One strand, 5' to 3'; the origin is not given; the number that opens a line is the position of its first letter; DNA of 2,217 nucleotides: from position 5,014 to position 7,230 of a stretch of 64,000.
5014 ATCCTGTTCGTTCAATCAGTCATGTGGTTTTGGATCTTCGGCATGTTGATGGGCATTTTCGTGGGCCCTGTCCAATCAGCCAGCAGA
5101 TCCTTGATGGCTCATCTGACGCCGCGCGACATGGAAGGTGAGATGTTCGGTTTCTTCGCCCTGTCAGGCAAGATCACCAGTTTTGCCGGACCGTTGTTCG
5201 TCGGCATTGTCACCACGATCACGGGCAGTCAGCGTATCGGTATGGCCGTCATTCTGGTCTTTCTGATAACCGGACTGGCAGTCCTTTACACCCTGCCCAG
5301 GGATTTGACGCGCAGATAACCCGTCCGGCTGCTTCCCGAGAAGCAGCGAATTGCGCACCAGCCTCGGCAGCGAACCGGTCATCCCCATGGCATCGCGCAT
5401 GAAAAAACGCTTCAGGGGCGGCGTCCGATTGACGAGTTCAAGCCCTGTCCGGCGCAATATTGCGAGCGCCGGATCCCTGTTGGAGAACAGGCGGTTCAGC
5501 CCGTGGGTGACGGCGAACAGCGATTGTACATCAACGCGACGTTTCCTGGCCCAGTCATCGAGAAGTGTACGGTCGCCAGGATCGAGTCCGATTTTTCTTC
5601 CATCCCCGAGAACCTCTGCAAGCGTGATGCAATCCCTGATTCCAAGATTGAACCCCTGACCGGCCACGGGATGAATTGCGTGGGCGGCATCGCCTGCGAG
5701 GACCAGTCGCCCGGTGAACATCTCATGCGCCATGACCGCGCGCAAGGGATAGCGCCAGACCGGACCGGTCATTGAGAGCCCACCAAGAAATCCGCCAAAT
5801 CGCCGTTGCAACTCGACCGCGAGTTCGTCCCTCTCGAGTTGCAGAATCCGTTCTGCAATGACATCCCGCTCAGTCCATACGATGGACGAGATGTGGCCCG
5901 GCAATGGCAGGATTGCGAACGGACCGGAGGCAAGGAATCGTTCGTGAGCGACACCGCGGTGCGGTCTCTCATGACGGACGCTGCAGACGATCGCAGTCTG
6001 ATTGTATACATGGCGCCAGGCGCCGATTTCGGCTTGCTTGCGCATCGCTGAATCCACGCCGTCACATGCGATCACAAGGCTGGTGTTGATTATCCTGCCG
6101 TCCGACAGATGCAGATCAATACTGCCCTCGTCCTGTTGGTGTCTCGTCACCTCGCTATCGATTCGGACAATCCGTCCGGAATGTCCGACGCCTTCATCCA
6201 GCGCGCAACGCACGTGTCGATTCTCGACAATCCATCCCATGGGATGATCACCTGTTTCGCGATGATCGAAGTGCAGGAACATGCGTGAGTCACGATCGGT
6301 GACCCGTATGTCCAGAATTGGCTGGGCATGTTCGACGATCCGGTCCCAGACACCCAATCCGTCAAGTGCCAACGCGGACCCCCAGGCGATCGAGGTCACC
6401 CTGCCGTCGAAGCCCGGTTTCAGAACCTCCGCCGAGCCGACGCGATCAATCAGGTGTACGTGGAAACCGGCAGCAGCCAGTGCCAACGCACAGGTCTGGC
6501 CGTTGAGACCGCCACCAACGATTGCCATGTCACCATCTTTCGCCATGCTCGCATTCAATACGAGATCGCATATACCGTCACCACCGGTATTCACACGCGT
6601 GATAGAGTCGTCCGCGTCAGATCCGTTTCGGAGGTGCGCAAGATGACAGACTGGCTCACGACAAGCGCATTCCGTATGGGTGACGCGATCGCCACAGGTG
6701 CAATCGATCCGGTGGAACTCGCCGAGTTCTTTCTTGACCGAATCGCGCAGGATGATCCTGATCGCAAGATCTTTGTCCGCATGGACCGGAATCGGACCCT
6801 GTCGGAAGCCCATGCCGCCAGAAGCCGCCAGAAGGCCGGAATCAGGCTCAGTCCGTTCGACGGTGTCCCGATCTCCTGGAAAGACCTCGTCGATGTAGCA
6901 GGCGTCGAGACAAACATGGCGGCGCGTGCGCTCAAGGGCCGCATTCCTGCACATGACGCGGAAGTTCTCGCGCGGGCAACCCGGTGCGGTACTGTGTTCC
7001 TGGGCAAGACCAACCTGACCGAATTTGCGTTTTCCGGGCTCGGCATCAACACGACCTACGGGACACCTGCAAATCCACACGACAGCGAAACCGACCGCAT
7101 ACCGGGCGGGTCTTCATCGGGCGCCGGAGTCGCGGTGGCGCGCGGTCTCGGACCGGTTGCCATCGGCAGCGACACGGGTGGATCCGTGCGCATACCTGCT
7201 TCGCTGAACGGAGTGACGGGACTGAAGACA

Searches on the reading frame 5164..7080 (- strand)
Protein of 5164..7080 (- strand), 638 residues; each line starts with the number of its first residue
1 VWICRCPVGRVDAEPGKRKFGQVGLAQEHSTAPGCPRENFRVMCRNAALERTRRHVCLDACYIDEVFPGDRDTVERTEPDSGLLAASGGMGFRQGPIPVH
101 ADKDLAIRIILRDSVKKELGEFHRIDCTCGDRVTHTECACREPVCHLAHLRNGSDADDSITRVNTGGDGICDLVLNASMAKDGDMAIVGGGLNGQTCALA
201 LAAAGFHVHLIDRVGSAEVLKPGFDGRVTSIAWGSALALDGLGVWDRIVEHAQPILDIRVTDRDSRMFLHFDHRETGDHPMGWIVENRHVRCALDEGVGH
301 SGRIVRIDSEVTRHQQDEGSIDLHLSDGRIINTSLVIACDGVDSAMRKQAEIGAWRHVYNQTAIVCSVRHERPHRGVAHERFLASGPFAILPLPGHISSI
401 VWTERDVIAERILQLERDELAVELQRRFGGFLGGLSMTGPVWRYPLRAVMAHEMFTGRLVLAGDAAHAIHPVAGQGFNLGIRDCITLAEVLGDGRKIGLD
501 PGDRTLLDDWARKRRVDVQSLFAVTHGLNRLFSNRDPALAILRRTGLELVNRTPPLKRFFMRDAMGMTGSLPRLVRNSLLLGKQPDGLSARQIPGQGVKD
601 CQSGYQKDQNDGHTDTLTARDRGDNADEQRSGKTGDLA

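Call 80: search_protein_families(library=ncbifam, proteins=[window:5164-7080:-], max_evalue=1e-10)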
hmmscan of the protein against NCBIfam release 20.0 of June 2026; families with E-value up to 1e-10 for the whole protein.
window:5164-7080:- (638 aa): 42 families (the best 25 are shown)
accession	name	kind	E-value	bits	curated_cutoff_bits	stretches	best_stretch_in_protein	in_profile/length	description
TIGR01988.1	Ubi-OHases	subfamily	3.4e-117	391.6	224.65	1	184-566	1-387/387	ubiquinone biosynthesis hydroxylase, UbiH/UbiF/VisC/COQ6 family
NF005599.0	PRK07333.1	equivalog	1.5e-109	366.3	549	1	177-577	7-411/414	ubiquinone biosynthesis hydroxylase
TIGR01984.1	UbiH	equivalog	1.1e-100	337.2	392.2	1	184-566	1-382/382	2-octaprenyl-6-methoxyphenyl hydroxylase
NF004356.0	PRK05732.1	equivalog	3e-95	319.3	384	1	183-568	4-393/395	2-octaprenyl-6-methoxyphenyl hydroxylase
NF005788.0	PRK07608.1-3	equivalog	5.5e-91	305.2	478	1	184-566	4-387/388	UbiH/UbiF family hydroxylase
NF005691.0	PRK07494.1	equivalog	3.8e-85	285.9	459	1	180-568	6-389/404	UbiH/UbiF family hydroxylase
NF005612.0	PRK07364.1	equivalog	2.3e-83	280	487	1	177-576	13-413/415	FAD-dependent hydroxylase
NF006593.0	PRK09126.1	equivalog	6e-83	278.9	420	1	181-562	3-386/393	5-demethoxyubiquinol-8 5-hydroxylase UbiM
NF006448.0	PRK08773.1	equivalog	3e-80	269.8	614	1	182-567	6-392/393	UbiH/UbiF family hydroxylase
NF006461.0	PRK08850.1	equivalog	1.2e-72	244.8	633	1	181-577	3-402/405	FAD-dependent 2-octaprenylphenol hydroxylase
NF004318.0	PRK05714.1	equivalog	3.6e-70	236.7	653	1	182-576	4-406/407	2-octaprenyl-3-methyl-6-methoxy-1,4-benzoquinol hydroxylase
TIGR01989.1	COQ6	equivalog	9.4e-68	229.1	489.3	2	184-424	2-264/437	ubiquinone biosynthesis monooxygenase COQ6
NF005786.0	PRK07608.1-1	equivalog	3.8e-66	223.4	597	1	182-566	10-393/393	UbiH/UbiF family hydroxylase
NF005949.0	PRK08013.1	equivalog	1.6e-65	221.7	620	1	184-569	5-394/401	FAD-dependent 2-octaprenylphenol hydroxylase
NF005951.1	PRK08020.1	equivalog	7.7e-57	192.8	590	1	184-567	4-388/388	3-demethoxyubiquinol 3-hydroxylase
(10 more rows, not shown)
